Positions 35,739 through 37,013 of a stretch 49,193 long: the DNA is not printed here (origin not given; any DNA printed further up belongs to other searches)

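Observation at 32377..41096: Translationally coupled lipid-acyl activation and remodelling locus that does not match the canonical fatty-acid incorporation pathway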

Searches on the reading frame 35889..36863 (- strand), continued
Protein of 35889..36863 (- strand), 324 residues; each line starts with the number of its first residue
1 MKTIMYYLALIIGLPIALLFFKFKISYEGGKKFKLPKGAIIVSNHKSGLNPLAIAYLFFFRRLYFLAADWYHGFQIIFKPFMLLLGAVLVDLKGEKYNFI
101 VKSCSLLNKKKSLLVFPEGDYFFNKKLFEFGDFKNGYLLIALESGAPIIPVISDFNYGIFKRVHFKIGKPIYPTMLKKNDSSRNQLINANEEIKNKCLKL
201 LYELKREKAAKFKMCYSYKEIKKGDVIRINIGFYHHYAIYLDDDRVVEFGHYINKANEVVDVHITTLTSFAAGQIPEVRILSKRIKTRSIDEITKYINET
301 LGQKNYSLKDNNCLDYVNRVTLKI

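Call 49: search_protein_families(library=pfam, proteins=[L019:18367-19554:-, L030:16205-16519:+, L015:3081-3353:+, L015:12351-13136:+, L015:13140-14060:+, L019:209-1435:+, L019:1445-3415:-, L019:3438-4184:-, L019:4181-4762:-], max_evalue=0.001)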
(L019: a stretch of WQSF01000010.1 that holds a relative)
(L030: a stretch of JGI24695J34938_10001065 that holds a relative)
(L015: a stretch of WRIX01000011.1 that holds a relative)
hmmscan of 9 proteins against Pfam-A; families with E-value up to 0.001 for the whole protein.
L019:18367-19554:- (395 aa): 5 families
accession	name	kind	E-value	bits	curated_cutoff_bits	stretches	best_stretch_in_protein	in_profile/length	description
PF00535.33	Glycos_transf_2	-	1.8e-26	93.5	23.3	1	63-237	1-167/168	Glycosyl transferase family 2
PF13641.12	Glyco_tranf_2_3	-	8.7e-16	59.1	27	1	62-266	3-203/230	Glycosyltransferase like family 2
PF13506.12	Glyco_transf_21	-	5.7e-12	45.9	21.7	1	132-269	18-149/174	Glycosyl transferase family 21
PF10111.15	Glyco_tranf_2_2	-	1.1e-09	38.7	27.3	1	63-163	1-100/276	Glycosyltransferase like family 2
PF13632.12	Glyco_trans_2_3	-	0.00013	22.2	27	1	149-351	3-190/198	Glycosyl transferase family group 2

L030:16205-16519:+ (104 aa): 0 families

L015:3081-3353:+ (90 aa): 0 families

L015:12351-13136:+ (261 aa): 1 family
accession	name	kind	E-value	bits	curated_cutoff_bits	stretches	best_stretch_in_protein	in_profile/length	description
PF01039.27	Carboxyl_trans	-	3.3e-19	69.3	22.3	1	41-214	12-175/493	Carboxyl transferase domain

L015:13140-14060:+ (306 aa): 2 families
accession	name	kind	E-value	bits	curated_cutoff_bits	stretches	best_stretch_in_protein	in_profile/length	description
PF03255.19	ACCA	-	3.6e-126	420.9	23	1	5-301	10-310/310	Acetyl co-enzyme A carboxylase carboxyltransferase-like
PF01039.27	Carboxyl_trans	-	2e-19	70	22.3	1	83-230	282-425/493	Carboxyl transferase domain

L019:209-1435:+ (408 aa): 0 families

L019:1445-3415:- (656 aa): 17 families
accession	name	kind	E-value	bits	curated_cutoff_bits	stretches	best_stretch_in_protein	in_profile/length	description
PF07719.23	TPR_2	-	4.3e-22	76.8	27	0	65-93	6-34/34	Tetratricopeptide repeat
PF13432.12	TPR_16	-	2.4e-20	73.1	32.7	3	239-291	6-58/65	Tetratricopeptide repeat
PF13428.12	TPR_14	-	8.4e-19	66.6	23.5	0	132-169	5-42/44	Tetratricopeptide repeat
PF14559.12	TPR_19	-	5.1e-18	65.6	25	1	105-162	2-59/68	Tetratricopeptide repeat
PF00515.34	TPR_1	-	7.9e-14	51.2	27.8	0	266-297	3-34/34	Tetratricopeptide repeat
PF12895.13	ANAPC3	-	1.6e-13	51.1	27.2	1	208-289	1-81/82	Anaphase-promoting complex, cyclosome, subunit 3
PF13431.12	TPR_17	-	3.4e-09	36.7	24.4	0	186-216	3-33/34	Tetratricopeptide repeat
PF13424.12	TPR_12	-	6e-09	36.4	30.1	0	21-91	5-76/77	Tetratricopeptide repeat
PF23914.1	TPR_CcmH_CycH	-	1.2e-08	35.4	42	0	18-125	42-152/158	Cytochrome c-type biogenesis protein H TPR domain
PF25062.1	ARM_TT21_N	-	1.6e-08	35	40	0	242-289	6-52/222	Tetratricopeptide repeat protein 21 N-terminal ARM repeat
PF13174.12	TPR_6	-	3.1e-08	34.2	26.3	0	130-160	2-32/33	Tetratricopeptide repeat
PF14853.12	Fis1_TPR_C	-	1.1e-07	32.3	25.3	0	240-270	11-41/53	Fis1 C-terminal tetratricopeptide repeat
PF13181.12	TPR_8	-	8.9e-07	29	25.7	0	266-296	3-33/34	Tetratricopeptide repeat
PF04733.20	Coatomer_E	-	1.6e-06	28.2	21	1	69-198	111-237/290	Coatomer epsilon subunit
PF13414.12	TPR_11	-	5e-06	26.5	26.8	0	33-73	1-41/42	TPR repeat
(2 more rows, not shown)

L019:3438-4184:- (248 aa): 2 families
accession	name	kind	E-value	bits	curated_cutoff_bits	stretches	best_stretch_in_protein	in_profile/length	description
PF03471.22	CorC_HlyC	-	6.3e-23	81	27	1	169-244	2-79/81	Transporter associated domain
PF00571.33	CBS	-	8.2e-18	64.9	24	2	102-153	4-56/57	CBS domain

L019:4181-4762:- (193 aa): 1 family
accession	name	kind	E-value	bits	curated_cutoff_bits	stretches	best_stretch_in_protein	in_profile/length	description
PF02130.23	YbeY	-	9e-32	110.1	25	1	65-180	19-128/129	Endoribonuclease YbeY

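Call 52: search_solved_structures(query=A1, max_evalue=0.1, show_alignments=0)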
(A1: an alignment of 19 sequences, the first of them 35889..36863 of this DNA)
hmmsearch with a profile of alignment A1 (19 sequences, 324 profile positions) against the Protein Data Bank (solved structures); distinct sequences matched with E-value up to 0.1: 10.
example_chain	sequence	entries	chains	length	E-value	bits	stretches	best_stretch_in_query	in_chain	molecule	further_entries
5kym_A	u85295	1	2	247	1.5e-05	27.5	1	28-161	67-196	1-acyl-sn-glycerol-3-phosphate acyltransferase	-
7zot_A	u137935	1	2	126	9.7e-05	24.9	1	218-320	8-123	Phospholipase A and acyltransferase 4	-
2lkt_A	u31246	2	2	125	0.0001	24.9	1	218-320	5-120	Retinoic acid receptor responder protein 3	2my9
2kyt_A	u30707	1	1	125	0.00084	21.8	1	220-320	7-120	Group XVI phospholipase A2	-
7zom_A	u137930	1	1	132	0.001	21.5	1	220-320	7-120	Phospholipase A and acyltransferase 3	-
4fa0_A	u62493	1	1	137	0.001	21.5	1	220-320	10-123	Group XVI phospholipase A1/A2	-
7c3z_A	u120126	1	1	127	0.0011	21.5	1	220-320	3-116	HRAS-like suppressor 3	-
4dot_A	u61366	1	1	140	0.0013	21.3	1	220-320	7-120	Group XVI phospholipase A2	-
4q95_A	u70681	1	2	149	0.0013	21.2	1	220-320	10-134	HRAS-like suppressor 3, Lecithin retinol acyltransferase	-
4dpz_X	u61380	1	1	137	0.0021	20.6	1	221-320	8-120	HRAS-like suppressor 2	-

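Call 53: search_protein_families(library=ncbifam, proteins=[L016:4972-6495:+, L016:15089-16414:+, L019:18367-19554:-], max_evalue=0.00001)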
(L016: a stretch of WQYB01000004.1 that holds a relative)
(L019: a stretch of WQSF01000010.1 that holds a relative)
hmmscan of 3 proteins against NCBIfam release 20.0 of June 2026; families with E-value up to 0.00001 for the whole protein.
L016:4972-6495:+ (507 aa): 0 families

L016:15089-16414:+ (441 aa): 9 families
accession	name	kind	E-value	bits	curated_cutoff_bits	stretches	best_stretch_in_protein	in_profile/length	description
NF053846.1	glyco_with_XrtP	equivalog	2.7e-17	62.6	520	1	22-372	15-382/440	XrtP-associated glycosyltransferase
TIGR03937.1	PgaC_IcaA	equivalog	9.9e-16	57.7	422.3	1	11-405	5-386/407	poly-beta-1,6-N-acetyl-D-glucosamine synthase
TIGR03111.1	glyc2_xrt_Gpos1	hypoth_equivalog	1e-11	44.3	363.95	1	14-406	13-404/439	TIGR03111 family XrtG-associated glycosyltransferase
NF041865.1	EpsU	equivalog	1.1e-11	44.4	700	1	41-331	34-318/394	exopolysaccharide biosynthesis GT2 family glycosyltransferase EpsU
TIGR03469.1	HpnB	hypoth_equivalog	1.2e-08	34.4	379.25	1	38-109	36-111/386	hopene-associated glycosyltransferase HpnB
TIGR03965.1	mycofact_glyco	equivalog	6e-08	32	280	1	40-115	68-143/467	mycofactocin biosynthesis glycosyltransferase MftF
NF011305.0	PRK14716.1-3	equivalog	2.7e-07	30.1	409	1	30-250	37-265/486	glycosyl transferase family protein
TIGR03030.1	CelA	equivalog_domain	4.1e-06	25.1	699.1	1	212-357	309-445/714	UDP-forming cellulose synthase catalytic subunit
TIGR04283.1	glyco_like_mftF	equivalog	6.6e-06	25.9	182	0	48-155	1-97/221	TIGR04283 family arsenosugar biosynthesis glycosyltransferase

L019:18367-19554:- (395 aa): 18 families
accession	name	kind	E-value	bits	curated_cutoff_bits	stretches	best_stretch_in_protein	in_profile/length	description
TIGR03469.1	HpnB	hypoth_equivalog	5e-43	147.6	379.25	1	55-393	39-383/386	hopene-associated glycosyltransferase HpnB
NF045692.1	OglycostaseCruG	equivalog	2.9e-38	131.8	600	1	36-348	14-330/386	2'-O-glycosyltransferase CruG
TIGR03937.1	PgaC_IcaA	equivalog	5.5e-21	75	422.3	1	26-170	8-151/407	poly-beta-1,6-N-acetyl-D-glucosamine synthase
TIGR04283.1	glyco_like_mftF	equivalog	5.9e-15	55.5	182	1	62-263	1-174/221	TIGR04283 family arsenosugar biosynthesis glycosyltransferase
TIGR03472.1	HpnI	equivalog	1e-14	54.2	310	1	29-270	11-248/373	bacteriohopanetetrol glucosamine biosynthesis glycosyltransferase HpnI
NF047683.1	TeichurnBiosyTuaG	equivalog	1.4e-14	54.3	400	1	58-160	4-102/252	teichuronic acid biosynthesis protein TuaG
NF050050.1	ProtGlycPglI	equivalog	6e-11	42.2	500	1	60-158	2-97/306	GalNAc(5)-diNAcBac-PP-undecaprenol beta-1,3-glucosyltransferase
NF007482.0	PRK10073.1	equivalog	8.7e-11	41.4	423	1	59-159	5-100/334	glycosyltransferase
NF047588.1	GlcsyltransPgfSStrep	equivalog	2.4e-10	40.1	500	1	62-168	3-109/308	glycosyltransferase PgfS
NF041875.1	EPS_EpsD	equivalog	5.2e-10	39.2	370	1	62-163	1-98/325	exopolysaccharide biosynthesis glycosyltransferase EpsD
NF010496.0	PRK13915.1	equivalog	7.7e-10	38.3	262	1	58-162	29-134/307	glucosyl-3-phosphoglycerate synthase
TIGR03965.1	mycofact_glyco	equivalog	1.8e-08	33.7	280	1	60-182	74-192/467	mycofactocin biosynthesis glycosyltransferase MftF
TIGR03111.1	glyc2_xrt_Gpos1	hypoth_equivalog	3.4e-08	32.7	363.95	1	38-167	30-154/439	TIGR03111 family XrtG-associated glycosyltransferase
NF053739.1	GlytfEpsEBac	equivalog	2e-07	30.3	450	1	60-159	1-97/265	glycosyltransferase EpsE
TIGR04182.1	glyco_TIGR04182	equivalog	3.3e-07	30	325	1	62-169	2-97/293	S-layer glycoprotein N-glycosyltransferase AglJ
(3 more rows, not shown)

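Call 58: predict_structure(alignment_id=A1)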
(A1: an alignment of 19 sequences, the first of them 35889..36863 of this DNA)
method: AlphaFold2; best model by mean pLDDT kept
length: 324 residues; sequences in the alignment: 19
mean_pLDDT: 82.9   pTM: 0.81
mean pLDDT of the five models: 82.9, 82.9, 81.4, 79.1, 76.0
residues with pLDDT >= 90: 106; 70-90: 177; 50-70: 37; < 50: 4
segments of 3 or more residues with pLDDT < 50: 157-160
pLDDT, mean of each block of 10 residues (from residue 1): 75 72 85 91 81 82 77 69 80 73 90 85 72 83 90 67 85 67 80 90 88 88 95 92 93 81 93 92 82 92 78 90 86
secondary structure, 60 per line:
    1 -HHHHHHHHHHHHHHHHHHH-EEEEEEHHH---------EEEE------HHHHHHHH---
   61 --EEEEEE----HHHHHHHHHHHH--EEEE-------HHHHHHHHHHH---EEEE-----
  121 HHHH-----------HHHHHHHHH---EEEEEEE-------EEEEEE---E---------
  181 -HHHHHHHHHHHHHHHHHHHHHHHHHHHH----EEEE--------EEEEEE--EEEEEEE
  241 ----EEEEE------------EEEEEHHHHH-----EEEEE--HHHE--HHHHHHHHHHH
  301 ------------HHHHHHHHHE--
elements in order: H2-20 E22-27 E40-43 H50-57 E63-68 H73-84 E87-90 H98-108 E112-115 H121-124 H136-144 E148-154 E162-167 H182-209 E214-217 E226-231 E234-240 E245-249 E262-266 H267-271 E277-281 H290-300 H313-321

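Call 60: fold_search(model_id=the predicted structure, library=pdb)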
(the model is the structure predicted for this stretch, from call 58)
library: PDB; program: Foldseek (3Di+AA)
matches with E <= 10: 769; with E <= 0.001: 22
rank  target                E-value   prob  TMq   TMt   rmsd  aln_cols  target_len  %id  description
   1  5kym_B                1.2e-06  1.00  0.38  0.51   4.6       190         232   22  Crystal Structure of the 1-acyl-sn-glycerophosphate (LPA) acyltransferase, PlsC, from Thermotoga maritima (released 2017-07-26)
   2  5f31                  2.0e-06  1.00  0.35  0.43   5.1       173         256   14  Crystal structure of membrane associated PatA from Mycobacterium smegmatis in complex with palmitate - P 42 21 2 space g (released 2016-03-09)
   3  5oce_B                3.3e-06  1.00  0.35  0.44   5.6       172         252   14  THE MOLECULAR MECHANISM OF SUBSTRATE RECOGNITION AND CATALYSIS OF THE MEMBRANE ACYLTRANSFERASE PatA -- Complex of PatA (released 2017-12-27)
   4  5f2z_C                4.4e-06  1.00  0.35  0.45   5.5       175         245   15  Crystal structure of membrane associated PatA from Mycobacterium smegmatis in complex with palmitate - P21 space group (released 2016-03-09)
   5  5f2z_B                4.7e-06  1.00  0.35  0.44   5.3       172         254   15  Crystal structure of membrane associated PatA from Mycobacterium smegmatis in complex with palmitate - P21 space group (released 2016-03-09)
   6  5f2z_A                6.3e-06  1.00  0.35  0.45   5.4       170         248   15  Crystal structure of membrane associated PatA from Mycobacterium smegmatis in complex with palmitate - P21 space group (released 2016-03-09)
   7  7zom                  8.5e-06  1.00  0.26  0.72   3.9       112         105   25  Crystal structure of N-terminal catalytic domain of human PLAAT3 (released 2023-04-26)
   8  7zot_A                1.1e-05  1.00  0.25  0.63   5.3       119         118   23  crystal structure of PLAAT4 N-terminal domain (released 2022-10-26)
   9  5oce_A                1.6e-05  1.00  0.35  0.44   5.2       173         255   16  THE MOLECULAR MECHANISM OF SUBSTRATE RECOGNITION AND CATALYSIS OF THE MEMBRANE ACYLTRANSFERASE PatA -- Complex of PatA (released 2017-12-27)
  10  7ojt_A                2.1e-05  1.00  0.34  0.42   5.9       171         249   16  Crystal structure of unliganded PatA, a membrane associated acyltransferase from Mycobacterium smegmatis (released 2021-10-27)
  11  5f2t_A                2.2e-05  1.00  0.35  0.44   5.5       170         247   15  Crystal structure of membrane associated PatA from Mycobacterium smegmatis in complex with palmitate - C 2 space group (released 2016-03-09)
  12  5f2t_B                2.2e-05  1.00  0.36  0.43   8.9       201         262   14  Crystal structure of membrane associated PatA from Mycobacterium smegmatis in complex with palmitate - C 2 space group (released 2016-03-09)
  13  4fa0                  2.3e-05  1.00  0.26  0.73   3.8       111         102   25  Crystal structure of human AdPLA to 2.65 A resolution (released 2012-06-06)
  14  5f34_C                2.6e-05  1.00  0.35  0.44   5.2       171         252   16  Crystal structure of membrane associated PatA from Mycobacterium smegmatis in complex with S-hexadecyl Coenzyme A - P2 (released 2016-03-09)
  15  4dot                  2.8e-05  1.00  0.25  0.70   4.2       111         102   27  Crystal structure of human HRASLS3. (released 2012-05-30)
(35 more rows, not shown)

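Call 73: find_encoding_contigs(protein=P0121, flank=10000, max_places=3)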
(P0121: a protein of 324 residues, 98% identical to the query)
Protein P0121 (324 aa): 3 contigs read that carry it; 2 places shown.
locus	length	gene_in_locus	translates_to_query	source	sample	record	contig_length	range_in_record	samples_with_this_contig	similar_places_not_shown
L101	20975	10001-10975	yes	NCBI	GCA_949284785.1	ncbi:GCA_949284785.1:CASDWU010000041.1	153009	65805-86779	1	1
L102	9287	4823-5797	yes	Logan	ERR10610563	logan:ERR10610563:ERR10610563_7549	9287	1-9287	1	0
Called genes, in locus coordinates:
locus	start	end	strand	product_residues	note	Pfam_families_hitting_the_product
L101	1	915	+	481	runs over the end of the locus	PF09924:LPG_synthase_C, PF13302:Acetyltransf_3 (weak)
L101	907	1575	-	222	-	-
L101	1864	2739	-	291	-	PF02645:DegV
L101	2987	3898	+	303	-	PF01661:Macro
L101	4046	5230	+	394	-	PF00465:Fe-ADH, PF13685:Fe-ADH_2 (weak), PF25137:ADH_Fe_C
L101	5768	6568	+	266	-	PF12919:TcdA_TcdB (faint), PF04488:Gly_transf_sug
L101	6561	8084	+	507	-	PF02734:Dak2, PF21645:FakA-like_M, PF13684:FakA-like_C (faint)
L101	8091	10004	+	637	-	PF00501:AMP-binding, PF00550:PP-binding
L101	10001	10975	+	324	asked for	PF01553:Acyltransferase, PF04970:LRAT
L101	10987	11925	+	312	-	PF02645:DegV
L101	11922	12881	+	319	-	PF12146:Hydrolase_4 (faint), PF00561:Abhydrolase_1 (weak)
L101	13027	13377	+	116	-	PF13828:DUF4190 (weak)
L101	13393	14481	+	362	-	PF06925:MGDG_synth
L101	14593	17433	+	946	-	PF00005:ABC_tran (faint), PF02463:SMC_N (faint), PF03193:RsgA_GTPase (faint), PF13191:AAA_16 (faint), PF13555:AAA_29 (faint), PF17760:UvrA_inter, PF17755:UvrA_DNA-bind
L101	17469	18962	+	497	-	PF01790:LGT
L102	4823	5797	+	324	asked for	PF01553:Acyltransferase, PF04970:LRAT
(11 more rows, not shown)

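Call 75: search_protein_representatives(alignment_id=A1)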
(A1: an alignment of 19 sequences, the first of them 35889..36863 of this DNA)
Query: 19 sequences, 324 profile positions. Proteins with E-value up to 0.001 (for the whole library): 7438; up to 1e-10: 1033; up to 1e-30: 71. The best 150 are listed.
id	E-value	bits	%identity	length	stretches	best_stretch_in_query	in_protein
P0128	6.6e-152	521.8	-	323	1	1-324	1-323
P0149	2.0e-140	484.0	-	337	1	1-324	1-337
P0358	1.8e-101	356.0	-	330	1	3-323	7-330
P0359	8.8e-81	288.0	-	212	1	1-213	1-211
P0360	7.6e-77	275.1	-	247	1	1-247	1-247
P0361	1.4e-67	244.6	-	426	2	2-217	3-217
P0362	3.1e-65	236.9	-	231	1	1-209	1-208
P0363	3.3e-62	227.0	-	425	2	1-201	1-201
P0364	9.5e-59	215.6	-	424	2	1-212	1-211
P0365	1.4e-58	215.1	-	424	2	1-209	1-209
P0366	2.3e-58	214.4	-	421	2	3-210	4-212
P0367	2.6e-56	207.6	-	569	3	11-204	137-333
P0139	8.6e-56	205.9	-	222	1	181-324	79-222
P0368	1.8e-55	204.8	-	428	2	4-219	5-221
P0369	4.4e-55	203.6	-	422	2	9-203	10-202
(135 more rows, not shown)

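Call 76: find_encoding_contigs(protein=P0153, flank=9000, max_places=2)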
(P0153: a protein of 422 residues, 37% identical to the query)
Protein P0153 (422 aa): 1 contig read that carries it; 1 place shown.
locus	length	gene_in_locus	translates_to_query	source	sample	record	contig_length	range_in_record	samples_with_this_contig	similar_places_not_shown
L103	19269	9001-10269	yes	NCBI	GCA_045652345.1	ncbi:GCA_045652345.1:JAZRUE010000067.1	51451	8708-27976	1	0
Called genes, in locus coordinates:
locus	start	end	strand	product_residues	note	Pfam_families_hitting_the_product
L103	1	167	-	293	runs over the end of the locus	PF00528:BPD_transp_1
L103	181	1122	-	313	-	PF00528:BPD_transp_1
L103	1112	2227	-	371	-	PF00005:ABC_tran, PF13304:AAA_21 (faint)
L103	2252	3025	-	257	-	PF06271:RDD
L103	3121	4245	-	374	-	PF06941:NT5C, PF00625:Guanylate_kin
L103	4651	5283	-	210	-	PF17032:Zn_ribbon_15 (faint), PF12773:DZR, PF13248:Zn_ribbon_3 (faint), PF24460:DUF7575 (faint), PF13240:Zn_Ribbon_1 (weak)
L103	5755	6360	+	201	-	-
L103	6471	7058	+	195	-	-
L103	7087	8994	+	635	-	PF00501:AMP-binding, PF00550:PP-binding (weak)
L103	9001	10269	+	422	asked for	PF01553:Acyltransferase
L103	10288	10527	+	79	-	PF00550:PP-binding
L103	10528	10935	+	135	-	PF04970:LRAT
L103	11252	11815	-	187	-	PF01648:ACPS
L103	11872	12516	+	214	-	-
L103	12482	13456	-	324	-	PF00561:Abhydrolase_1, PF12146:Hydrolase_4, PF12697:Abhydrolase_6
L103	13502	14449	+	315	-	PF00561:Abhydrolase_1, PF12146:Hydrolase_4, PF12697:Abhydrolase_6 (weak), PF00326:Peptidase_S9 (weak)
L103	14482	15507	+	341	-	PF00535:Glycos_transf_2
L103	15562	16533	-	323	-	PF02504:FA_synthesis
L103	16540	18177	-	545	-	PF02734:Dak2, PF21645:FakA-like_M, PF13684:FakA-like_C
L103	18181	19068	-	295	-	PF02645:DegV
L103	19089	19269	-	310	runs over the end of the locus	PF02645:DegV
